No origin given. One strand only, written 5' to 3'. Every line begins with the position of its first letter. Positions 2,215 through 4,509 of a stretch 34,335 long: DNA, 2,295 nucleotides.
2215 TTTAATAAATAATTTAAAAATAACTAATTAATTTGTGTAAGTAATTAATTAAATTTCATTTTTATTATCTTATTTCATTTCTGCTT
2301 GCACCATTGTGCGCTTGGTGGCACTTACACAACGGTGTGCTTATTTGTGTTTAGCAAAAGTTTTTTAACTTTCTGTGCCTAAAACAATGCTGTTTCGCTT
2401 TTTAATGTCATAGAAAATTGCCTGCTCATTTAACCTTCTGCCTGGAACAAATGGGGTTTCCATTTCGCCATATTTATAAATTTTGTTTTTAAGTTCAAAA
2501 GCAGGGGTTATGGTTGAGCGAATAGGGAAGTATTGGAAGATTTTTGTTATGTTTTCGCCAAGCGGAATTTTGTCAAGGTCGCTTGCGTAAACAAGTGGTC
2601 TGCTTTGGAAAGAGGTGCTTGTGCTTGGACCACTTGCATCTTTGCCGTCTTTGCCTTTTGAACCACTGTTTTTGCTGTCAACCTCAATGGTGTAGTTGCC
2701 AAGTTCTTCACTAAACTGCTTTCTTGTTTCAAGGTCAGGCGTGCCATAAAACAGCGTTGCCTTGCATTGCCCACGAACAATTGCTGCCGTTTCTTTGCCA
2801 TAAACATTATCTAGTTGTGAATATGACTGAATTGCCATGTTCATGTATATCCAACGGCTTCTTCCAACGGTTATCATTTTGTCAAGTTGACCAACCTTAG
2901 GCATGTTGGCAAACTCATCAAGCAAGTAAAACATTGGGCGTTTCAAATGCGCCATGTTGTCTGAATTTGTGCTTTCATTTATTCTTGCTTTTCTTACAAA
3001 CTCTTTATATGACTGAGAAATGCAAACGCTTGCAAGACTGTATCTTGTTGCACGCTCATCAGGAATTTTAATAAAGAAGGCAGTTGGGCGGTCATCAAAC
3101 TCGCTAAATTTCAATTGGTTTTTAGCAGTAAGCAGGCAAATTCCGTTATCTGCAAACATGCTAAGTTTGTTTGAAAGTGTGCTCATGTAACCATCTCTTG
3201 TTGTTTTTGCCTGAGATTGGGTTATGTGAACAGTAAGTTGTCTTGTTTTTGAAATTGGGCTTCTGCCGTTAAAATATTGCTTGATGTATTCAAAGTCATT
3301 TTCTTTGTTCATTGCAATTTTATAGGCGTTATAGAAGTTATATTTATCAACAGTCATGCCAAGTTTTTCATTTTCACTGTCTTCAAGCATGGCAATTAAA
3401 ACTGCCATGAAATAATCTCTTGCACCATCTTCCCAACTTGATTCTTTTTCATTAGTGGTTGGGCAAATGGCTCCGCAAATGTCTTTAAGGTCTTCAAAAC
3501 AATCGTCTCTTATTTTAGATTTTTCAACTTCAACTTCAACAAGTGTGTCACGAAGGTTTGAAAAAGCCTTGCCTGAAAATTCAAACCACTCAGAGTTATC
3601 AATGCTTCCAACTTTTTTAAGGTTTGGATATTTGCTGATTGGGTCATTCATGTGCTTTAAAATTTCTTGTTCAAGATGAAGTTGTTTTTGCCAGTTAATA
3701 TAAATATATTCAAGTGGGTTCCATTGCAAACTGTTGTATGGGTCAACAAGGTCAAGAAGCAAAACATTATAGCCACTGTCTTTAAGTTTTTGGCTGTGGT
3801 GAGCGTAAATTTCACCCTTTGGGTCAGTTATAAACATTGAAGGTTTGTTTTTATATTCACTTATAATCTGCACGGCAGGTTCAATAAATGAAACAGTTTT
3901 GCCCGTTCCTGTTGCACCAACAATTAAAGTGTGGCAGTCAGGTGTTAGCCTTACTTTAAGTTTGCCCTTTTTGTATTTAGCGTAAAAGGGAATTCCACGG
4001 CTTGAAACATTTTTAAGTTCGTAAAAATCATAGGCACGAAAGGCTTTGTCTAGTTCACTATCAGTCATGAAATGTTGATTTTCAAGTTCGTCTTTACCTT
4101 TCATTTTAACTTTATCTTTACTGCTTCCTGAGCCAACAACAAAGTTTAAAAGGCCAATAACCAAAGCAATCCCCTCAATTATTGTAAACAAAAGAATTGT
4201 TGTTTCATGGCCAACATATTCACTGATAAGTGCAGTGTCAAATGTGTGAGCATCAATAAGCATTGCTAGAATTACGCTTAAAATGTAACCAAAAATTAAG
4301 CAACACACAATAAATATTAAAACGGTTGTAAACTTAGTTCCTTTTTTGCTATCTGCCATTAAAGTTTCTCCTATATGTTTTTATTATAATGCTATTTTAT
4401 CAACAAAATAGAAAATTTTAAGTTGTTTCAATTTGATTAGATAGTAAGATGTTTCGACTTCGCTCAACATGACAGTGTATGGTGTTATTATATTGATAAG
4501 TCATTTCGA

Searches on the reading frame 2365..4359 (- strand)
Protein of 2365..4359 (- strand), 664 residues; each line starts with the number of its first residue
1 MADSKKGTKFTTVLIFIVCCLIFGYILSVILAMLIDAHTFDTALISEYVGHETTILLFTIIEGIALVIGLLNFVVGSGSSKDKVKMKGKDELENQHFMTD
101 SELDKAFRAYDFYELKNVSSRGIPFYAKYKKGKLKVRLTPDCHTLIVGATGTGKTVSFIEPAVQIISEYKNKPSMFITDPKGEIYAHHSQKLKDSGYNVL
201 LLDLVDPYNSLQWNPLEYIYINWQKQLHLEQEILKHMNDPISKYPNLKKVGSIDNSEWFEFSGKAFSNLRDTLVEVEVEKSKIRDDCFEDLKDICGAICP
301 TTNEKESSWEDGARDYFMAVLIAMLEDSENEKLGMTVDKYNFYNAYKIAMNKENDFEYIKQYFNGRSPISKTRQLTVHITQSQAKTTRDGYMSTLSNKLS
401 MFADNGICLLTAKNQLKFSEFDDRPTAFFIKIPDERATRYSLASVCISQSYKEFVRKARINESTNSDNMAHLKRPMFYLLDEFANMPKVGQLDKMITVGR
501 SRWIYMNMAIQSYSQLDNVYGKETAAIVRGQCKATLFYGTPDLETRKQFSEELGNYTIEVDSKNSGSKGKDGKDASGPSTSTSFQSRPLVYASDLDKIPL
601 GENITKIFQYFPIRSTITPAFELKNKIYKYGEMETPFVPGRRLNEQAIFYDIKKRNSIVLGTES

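Call 5: search_protein_families(library=pfam, proteins=[window:2365-4359:-], max_evalue=0.01)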
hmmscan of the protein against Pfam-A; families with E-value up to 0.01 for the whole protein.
window:2365-4359:- (664 aa): 6 families
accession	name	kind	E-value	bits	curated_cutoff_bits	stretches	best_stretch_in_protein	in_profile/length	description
PF02534.20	T4SS-DNA_transf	-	2.7e-42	145.7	20.1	1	128-615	31-440/468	Type IV secretory system Conjugative DNA transfer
PF12696.13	TraG-D_C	-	2.7e-28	98.8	22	1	476-599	2-125/126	TraM recognition site of TraD and TraG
PF10412.15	TrwB_AAD_bind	-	1.4e-25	90.5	20.5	1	289-613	88-381/387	Type IV secretion-system coupling protein DNA-binding domain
PF00270.35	DEAD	-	0.00012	22.3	26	1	143-198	16-71/167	DEAD/DEAH box helicase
PF04851.21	ResIII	-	0.006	16.9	22.5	0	142-181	24-63/164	Type III restriction enzyme, res subunit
PF01935.23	DUF87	-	0.0068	17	23.2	0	143-256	25-134/220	Helicase HerA, central domain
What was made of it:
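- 2365..4359 (-): VirD4-type coupling protein (T4CP). Pfam T4SS-DNA_transf E 3e-42, TraG-D_C, TrwB_AAD_bind (call 5).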

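Call 8: search_protein_families(library=ncbifam, proteins=[window:2365-4359:-], max_evalue=0.1)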
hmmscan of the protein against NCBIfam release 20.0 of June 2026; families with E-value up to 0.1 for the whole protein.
window:2365-4359:- (664 aa): 15 families
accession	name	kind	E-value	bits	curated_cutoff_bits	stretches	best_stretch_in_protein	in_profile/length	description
NF045973.1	conju_CD1115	equivalog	1.2e-75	255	250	2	289-609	105-424/442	VirD4-like conjugal transfer protein, CD1115 family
TIGR02759.1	TraD_Ftype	equivalog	8.5e-16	57.8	521.35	1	473-613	406-544/566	type IV conjugative transfer system coupling protein TraD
TIGR02767.1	TraG-Ti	equivalog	4.3e-12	45.7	686.2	1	387-594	388-581/623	Ti-type conjugative transfer system protein TraG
NF010394.0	PRK13822.1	subfamily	2.2e-11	43.3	443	1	472-595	475-595/643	conjugal transfer coupling protein TraG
NF010424.0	PRK13850.1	equivalog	3.6e-11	42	681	1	388-563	310-478/670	type IV secretion system ATPase VirD4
NF010472.0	PRK13897.1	equivalog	7e-11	41.4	728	1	382-627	322-557/657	type IV secretion system component VirD4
NF010453.0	PRK13880.1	subfamily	2.1e-09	36.1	586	1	57-240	87-264/630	conjugal transfer coupling protein TraG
TIGR03743.1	SXT_TraD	subfamily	2.7e-09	36.1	366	2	473-606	485-622/636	conjugative transfer system coupling protein TraD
NF041326.1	Bacteroid_MobC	subfamily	1.5e-08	33.5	900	1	479-597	461-569/655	conjugal transfer protein MobC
NF010450.0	PRK13876.1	subfamily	2.4e-07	29.4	674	1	384-616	316-539/667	IncP-type conjugal transfer protein TraG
NF010254.0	PRK13700.1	subfamily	0.00016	20.3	1221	1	474-599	418-541/735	F-type conjugal transfer protein TraD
NF045616.1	Acin_mostly_LP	subfamily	0.016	15.5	50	1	343-422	49-123/130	NF045616 family extracytoplasmic (lipo)protein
NF008394.0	PRK11192.1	equivalog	0.024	13.5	507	0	146-173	45-72/441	ATP-dependent RNA helicase SrmB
NF041017.1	DNA_import_CedB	equivalog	0.024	13.3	700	1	140-202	274-330/590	DNA import protein CedB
TIGR03744.1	traC_PFL_4706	equivalog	0.046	11.6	520.6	1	141-199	474-529/892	conjugative transfer ATPase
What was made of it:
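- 2365..4359 (-): NCBIfam conju_CD1115, 255 bits against a cutoff of 250 (call 8).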
